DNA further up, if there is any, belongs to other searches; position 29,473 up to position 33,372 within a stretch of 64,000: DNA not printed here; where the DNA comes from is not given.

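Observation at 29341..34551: Giant intronless polytopic PAS-cyclase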

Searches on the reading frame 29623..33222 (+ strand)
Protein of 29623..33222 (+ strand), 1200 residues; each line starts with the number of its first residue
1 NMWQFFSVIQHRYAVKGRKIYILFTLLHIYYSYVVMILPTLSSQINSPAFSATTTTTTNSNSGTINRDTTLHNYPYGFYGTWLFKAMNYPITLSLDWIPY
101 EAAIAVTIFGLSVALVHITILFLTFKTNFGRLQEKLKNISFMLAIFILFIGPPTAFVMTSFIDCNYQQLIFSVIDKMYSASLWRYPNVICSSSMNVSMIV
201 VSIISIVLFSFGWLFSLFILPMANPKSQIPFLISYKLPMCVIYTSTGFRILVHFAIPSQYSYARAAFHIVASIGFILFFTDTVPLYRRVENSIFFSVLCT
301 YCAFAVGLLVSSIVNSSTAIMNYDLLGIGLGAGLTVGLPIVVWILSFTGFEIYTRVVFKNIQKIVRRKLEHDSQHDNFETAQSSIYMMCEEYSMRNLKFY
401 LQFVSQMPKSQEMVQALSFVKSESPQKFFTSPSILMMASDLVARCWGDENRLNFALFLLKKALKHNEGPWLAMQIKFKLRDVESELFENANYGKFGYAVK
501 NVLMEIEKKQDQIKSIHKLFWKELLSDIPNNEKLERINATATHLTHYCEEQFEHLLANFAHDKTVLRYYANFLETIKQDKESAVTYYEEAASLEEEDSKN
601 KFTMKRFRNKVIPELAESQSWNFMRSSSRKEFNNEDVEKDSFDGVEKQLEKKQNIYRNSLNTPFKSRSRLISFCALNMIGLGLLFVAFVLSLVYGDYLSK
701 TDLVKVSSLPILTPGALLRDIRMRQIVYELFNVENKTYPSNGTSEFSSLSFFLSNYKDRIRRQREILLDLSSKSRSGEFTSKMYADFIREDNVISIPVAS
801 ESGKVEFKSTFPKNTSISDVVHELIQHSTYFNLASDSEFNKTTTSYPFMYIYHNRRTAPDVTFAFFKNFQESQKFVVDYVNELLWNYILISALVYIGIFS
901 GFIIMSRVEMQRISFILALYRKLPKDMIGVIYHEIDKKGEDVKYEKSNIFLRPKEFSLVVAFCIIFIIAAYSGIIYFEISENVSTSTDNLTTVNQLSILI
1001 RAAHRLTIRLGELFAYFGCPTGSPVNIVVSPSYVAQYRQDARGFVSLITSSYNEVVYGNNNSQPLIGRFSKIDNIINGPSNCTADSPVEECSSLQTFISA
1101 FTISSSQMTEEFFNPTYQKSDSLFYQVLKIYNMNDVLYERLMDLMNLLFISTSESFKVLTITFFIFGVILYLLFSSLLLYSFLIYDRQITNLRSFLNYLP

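Call 19: find_homologous_proteins(query=window:29623-33222:+, max_evalue=0.001)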
Query window:29623-33222:+ (1200 aa): 5 proteins with E <= 0.001 among 8000 candidates.
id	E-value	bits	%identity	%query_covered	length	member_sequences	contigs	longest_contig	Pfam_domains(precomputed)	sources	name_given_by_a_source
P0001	0.0e+0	2644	99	100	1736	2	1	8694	PF13426.14,PF00211.26,PF00989.32,PF25474.2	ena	-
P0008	1.4e-103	366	27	94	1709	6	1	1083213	PF13426.14,PF00211.26,PF00989.32,PF25474.2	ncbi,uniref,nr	ncbi:hypothetical protein C9374_003576 [Naegleria lovaniensis]|uniref:Adenylate and Guanylate cyclas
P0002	7.6e-74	268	25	94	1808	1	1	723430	PF13426.14,PF00211.26,PF25474.2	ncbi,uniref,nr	ncbi:hypothetical protein FDP41_003313 [Naegleria fowleri]|uniref:Guanylate cyclase domain-containin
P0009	6.1e-72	261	25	94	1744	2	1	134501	PF13426.14,PF00211.26,PF25474.2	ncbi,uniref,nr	ncbi:hypothetical protein C9374_012303 [Naegleria lovaniensis]|uniref:Adenylate and Guanylate cyclas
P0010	1.5e-71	260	24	86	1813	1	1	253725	PF13426.14,PF00211.26,PF25474.2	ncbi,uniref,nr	ncbi:hypothetical protein C9374_011659 [Naegleria lovaniensis]|uniref:Adenylate and Guanylate cyclas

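Call 33: search_protein_representatives(protein=window:29623-33222:+)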
Query: 1200 residues. Proteins with E-value up to 0.001 (for the whole library): 116; up to 1e-10: 82; up to 1e-30: 52. The best 116 are listed.
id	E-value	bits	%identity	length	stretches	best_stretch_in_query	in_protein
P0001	0.0e+00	2644.3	99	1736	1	1-1200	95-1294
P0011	8.1e-187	639.9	35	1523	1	9-1200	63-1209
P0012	1.8e-134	466.6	35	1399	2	466-1200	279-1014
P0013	7.8e-133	461.2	39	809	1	605-1200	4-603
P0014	6.5e-130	451.5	34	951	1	22-873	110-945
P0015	3.9e-129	448.9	31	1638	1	70-1200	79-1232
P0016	1.0e-121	424.3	36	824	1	22-753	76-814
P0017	3.6e-118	412.6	35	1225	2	282-889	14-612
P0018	1.6e-108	380.7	28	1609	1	75-1200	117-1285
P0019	1.3e-106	374.4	28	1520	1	162-1200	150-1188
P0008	4.4e-104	366.0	30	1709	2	70-615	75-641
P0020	5.1e-99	349.2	28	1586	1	73-1200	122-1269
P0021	2.5e-91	323.7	27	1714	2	175-1199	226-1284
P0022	3.4e-88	313.3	25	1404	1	69-1200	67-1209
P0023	3.9e-88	313.1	27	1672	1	73-1200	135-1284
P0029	1.6e-69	251.5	24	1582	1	73-1200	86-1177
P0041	1.5e-44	168.8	24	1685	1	26-1199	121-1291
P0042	2.0e-43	165.1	36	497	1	931-1200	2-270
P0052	5.4e-35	137.2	23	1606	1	75-1199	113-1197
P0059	1.3e-31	125.9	26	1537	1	525-1200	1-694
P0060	9.6e-30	119.8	27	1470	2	441-828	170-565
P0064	7.4e-25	103.6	26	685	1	709-1200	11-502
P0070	3.0e-22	94.9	27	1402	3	225-388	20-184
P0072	4.8e-20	87.7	24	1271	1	89-1014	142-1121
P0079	2.4e-13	65.5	28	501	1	997-1200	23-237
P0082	8.6e-13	63.6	26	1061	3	503-649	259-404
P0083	1.2e-12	63.2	28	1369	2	452-607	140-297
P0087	1.2e-11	59.8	22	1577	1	91-949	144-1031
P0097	8.6e-09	50.4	22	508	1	888-1200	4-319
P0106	4.5e-06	41.4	38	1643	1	498-600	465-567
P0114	1.4e-04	36.4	24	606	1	1050-1200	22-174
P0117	2.9e-04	35.4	22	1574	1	94-1200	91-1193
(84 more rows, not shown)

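Call 38: find_homologous_proteins(query=A3, max_evalue=0.001)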
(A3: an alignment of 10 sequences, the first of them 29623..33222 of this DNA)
Query A3 (10 sequences) (1200 aa, profile of the alignment): 6 proteins with E <= 0.001 among 8000 candidates.
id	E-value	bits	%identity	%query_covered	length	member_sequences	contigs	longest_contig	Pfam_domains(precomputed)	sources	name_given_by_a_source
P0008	0.0e+0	1497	27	94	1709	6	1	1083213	PF13426.14,PF00211.26,PF00989.32,PF25474.2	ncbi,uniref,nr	ncbi:hypothetical protein C9374_003576 [Naegleria lovaniensis]|uniref:Adenylate and Guanylate cyclas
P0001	0.0e+0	1428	99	100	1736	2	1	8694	PF13426.14,PF00211.26,PF00989.32,PF25474.2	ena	-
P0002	0.0e+0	1400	25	94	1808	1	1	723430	PF13426.14,PF00211.26,PF25474.2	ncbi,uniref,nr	ncbi:hypothetical protein FDP41_003313 [Naegleria fowleri]|uniref:Guanylate cyclase domain-containin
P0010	0.0e+0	1227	24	86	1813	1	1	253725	PF13426.14,PF00211.26,PF25474.2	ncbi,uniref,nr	ncbi:hypothetical protein C9374_011659 [Naegleria lovaniensis]|uniref:Adenylate and Guanylate cyclas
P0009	0.0e+0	1185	25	94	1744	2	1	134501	PF13426.14,PF00211.26,PF25474.2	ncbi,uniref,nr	ncbi:hypothetical protein C9374_012303 [Naegleria lovaniensis]|uniref:Adenylate and Guanylate cyclas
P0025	1.4e-127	445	34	41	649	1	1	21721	-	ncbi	ncbi:predicted protein, partial [Naegleria gruberi]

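Call 42: list_cluster_members(proteins=[P0011, P0012, P0015, P0018, P0029, P0041, P0052, P0087, P0117, P0106])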
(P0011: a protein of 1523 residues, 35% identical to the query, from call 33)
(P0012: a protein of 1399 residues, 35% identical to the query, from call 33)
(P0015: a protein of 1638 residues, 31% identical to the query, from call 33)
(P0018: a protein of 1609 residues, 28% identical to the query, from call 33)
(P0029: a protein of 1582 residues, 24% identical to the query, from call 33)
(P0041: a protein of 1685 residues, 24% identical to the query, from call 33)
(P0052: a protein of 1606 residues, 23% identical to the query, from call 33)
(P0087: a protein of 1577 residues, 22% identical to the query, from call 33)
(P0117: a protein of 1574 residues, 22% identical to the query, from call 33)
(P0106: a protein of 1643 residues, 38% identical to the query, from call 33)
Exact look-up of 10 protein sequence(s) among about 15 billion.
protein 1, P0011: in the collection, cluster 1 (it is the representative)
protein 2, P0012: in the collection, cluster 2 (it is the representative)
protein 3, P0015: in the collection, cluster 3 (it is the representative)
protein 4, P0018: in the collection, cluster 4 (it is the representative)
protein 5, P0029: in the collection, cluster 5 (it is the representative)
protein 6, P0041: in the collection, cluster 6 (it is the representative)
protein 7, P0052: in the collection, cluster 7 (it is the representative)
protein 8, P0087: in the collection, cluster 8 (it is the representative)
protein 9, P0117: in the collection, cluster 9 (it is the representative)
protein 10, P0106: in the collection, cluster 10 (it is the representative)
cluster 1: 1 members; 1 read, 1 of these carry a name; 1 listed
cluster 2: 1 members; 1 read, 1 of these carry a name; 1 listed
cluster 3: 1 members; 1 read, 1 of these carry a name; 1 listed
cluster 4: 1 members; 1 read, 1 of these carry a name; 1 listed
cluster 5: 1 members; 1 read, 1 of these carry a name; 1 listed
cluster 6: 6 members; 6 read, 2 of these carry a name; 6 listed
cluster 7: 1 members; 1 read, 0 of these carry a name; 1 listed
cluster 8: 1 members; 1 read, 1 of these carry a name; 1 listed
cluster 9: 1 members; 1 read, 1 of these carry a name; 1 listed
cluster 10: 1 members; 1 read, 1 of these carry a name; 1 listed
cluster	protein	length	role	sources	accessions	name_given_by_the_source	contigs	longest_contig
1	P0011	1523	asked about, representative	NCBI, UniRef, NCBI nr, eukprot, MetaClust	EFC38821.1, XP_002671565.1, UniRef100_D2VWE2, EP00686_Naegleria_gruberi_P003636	predicted protein [Naegleria gruberi] | Predicted protein n=1 Tax=Naegleria gruberi TaxID=5762 RepID=D2VWE2_NAEGR | uncharacterized protein NAEGRDRAFT_73350 [Naegleria gruberi]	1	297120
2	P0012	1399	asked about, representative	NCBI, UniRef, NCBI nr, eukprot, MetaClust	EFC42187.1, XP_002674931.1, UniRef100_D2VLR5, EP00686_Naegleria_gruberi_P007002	membrane bound adenylate/guanylate cyclase with PAS domain [Naegleria gruberi] | Membrane bound adenylate/guanylate cyclase with PAS domain n=1 Tax=Naegleria gruberi ... | XP_002674931.1 membrane bound adenylate/guanylate cyclase with PAS domain [Naegleria ...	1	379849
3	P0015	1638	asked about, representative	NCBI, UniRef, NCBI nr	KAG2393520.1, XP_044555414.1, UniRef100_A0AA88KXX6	hypothetical protein C9374_007051 [Naegleria lovaniensis] | Adenylate and Guanylate cyclase catalytic domain containing protein n=1 Tax=Naegleria ... | uncharacterized protein C9374_007051 [Naegleria lovaniensis]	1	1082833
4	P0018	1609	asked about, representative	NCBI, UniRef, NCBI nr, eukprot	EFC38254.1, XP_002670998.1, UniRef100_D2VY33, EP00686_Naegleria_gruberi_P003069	predicted protein [Naegleria gruberi] | Predicted protein n=1 Tax=Naegleria gruberi TaxID=5762 RepID=D2VY33_NAEGR | uncharacterized protein NAEGRDRAFT_81665 [Naegleria gruberi]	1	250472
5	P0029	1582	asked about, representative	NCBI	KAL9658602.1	hypothetical protein ABK040_006139 [Willaertia magna]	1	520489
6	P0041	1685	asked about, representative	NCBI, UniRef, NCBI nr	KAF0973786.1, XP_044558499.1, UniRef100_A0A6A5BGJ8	hypothetical protein FDP41_007173 [Naegleria fowleri] | Adenylate and Guanylate cyclase catalytic domain containing protein n=1 Tax=Naegleria ... | uncharacterized protein FDP41_007173 [Naegleria fowleri]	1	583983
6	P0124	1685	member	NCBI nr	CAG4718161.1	unnamed protein product [Naegleria fowleri]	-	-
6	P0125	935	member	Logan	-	-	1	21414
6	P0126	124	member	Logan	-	-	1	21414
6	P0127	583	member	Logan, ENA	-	-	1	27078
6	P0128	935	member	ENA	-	-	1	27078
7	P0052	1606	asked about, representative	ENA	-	-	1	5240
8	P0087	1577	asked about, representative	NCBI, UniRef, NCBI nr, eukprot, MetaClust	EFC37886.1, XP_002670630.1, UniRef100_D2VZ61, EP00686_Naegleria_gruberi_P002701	predicted protein [Naegleria gruberi] | Predicted protein n=1 Tax=Naegleria gruberi TaxID=5762 RepID=D2VZ61_NAEGR | uncharacterized protein NAEGRDRAFT_74371 [Naegleria gruberi]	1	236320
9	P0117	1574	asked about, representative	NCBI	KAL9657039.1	hypothetical protein ABK040_014587 [Willaertia magna]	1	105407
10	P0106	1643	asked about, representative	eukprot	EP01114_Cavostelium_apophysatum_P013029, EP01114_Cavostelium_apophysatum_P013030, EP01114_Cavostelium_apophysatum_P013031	TRINITY_DN3069_c0_g1_i1.p1 TRINITY_DN3069_c0_g1~~TRINITY_DN3069_c0_g1_i1.p1 ORF ...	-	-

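Call 57: predict_structure(alignment_id=A3)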
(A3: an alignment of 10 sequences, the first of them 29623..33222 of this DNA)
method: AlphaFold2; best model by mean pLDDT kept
length: 1200 residues; sequences in the alignment: 10
mean_pLDDT: 73.9   pTM: 0.48
mean pLDDT of the five models: 73.9, 71.2, 70.5, 66.6, 66.2
residues with pLDDT >= 90: 109; 70-90: 734; 50-70: 205; < 50: 152
segments of 3 or more residues with pLDDT < 50: 1-16, 45-74, 316-326, 374-391, 601-648, 734-737, 740-743, 937-951, 1085-1087
pLDDT, mean of each block of 10 residues (from residue 1): 42 50 77 84 49 28 31 52 77 76 89 87 70 73 83 88 80 74 82 88 90 79 54 71 83 80 83 84 75 87 83 53 50 71 84 83 74 48 45 71 75 81 69 83 77 85 74 78 68 59 80 86 84 87 89 80 81 86 84 66 35 28 27 33 41 62 71 84 85 75 84 89 86 53 59 87 92 85 87 90 79 93 94 86 90 90 89 83 81 78 76 68 64 52 41 66 76 77 79 89 90 84 75 85 92 85 72 74 50 82 89 64 81 88 86 66 80 84 77 64
secondary structure, 60 per line:
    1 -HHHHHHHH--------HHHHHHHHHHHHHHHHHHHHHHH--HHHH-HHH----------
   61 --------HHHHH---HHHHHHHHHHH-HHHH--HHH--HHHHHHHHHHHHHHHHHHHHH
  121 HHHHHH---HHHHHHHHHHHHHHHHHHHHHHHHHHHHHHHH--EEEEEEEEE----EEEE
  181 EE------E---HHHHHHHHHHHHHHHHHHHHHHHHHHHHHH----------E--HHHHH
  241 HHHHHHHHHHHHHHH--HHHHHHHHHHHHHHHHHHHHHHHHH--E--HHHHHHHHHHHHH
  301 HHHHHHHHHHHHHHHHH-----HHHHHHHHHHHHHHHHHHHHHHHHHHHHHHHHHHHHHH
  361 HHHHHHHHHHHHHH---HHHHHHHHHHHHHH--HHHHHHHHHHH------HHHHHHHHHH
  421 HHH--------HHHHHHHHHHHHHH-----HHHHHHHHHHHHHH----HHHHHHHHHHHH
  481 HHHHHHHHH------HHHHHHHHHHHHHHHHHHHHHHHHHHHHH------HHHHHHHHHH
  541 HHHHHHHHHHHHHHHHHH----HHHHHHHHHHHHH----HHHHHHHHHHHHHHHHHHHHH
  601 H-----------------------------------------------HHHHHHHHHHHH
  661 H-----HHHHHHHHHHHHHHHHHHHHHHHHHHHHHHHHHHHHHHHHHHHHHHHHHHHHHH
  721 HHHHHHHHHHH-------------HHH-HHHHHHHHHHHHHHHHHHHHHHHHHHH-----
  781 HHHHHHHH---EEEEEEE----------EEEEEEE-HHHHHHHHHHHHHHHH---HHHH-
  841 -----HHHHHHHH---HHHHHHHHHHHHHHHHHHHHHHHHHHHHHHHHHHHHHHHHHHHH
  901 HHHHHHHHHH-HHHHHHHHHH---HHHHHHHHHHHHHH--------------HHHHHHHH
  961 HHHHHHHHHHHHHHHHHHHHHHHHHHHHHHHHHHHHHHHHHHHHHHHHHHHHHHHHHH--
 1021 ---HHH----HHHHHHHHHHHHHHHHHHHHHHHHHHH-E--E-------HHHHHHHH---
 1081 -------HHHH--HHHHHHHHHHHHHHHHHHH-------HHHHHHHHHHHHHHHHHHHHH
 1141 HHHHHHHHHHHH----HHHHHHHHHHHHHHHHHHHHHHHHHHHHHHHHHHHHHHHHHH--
elements in order (helices of 4 or more, strands of 3 or more residues): H2-9 H18-40 H43-46 H69-73 H77-87 H89-92 H100-126 H130-161 E164-172 E177-182 H193-222 H236-255 H258-282 H288-317 H323-374 H378-391 H394-404 H411-423 H432-445 H451-464 H469-489 H496-524 H531-558 H563-575 H580-601 H649-661 H667-731 H749-775 H781-788 E792-798 E809-815 H817-832 H836-839 H846-853 H857-910 H912-921 H925-938 H953-1018 H1031-1057 H1070-1077 H1088-1091 H1094-1112 H1120-1152 H1157-1198
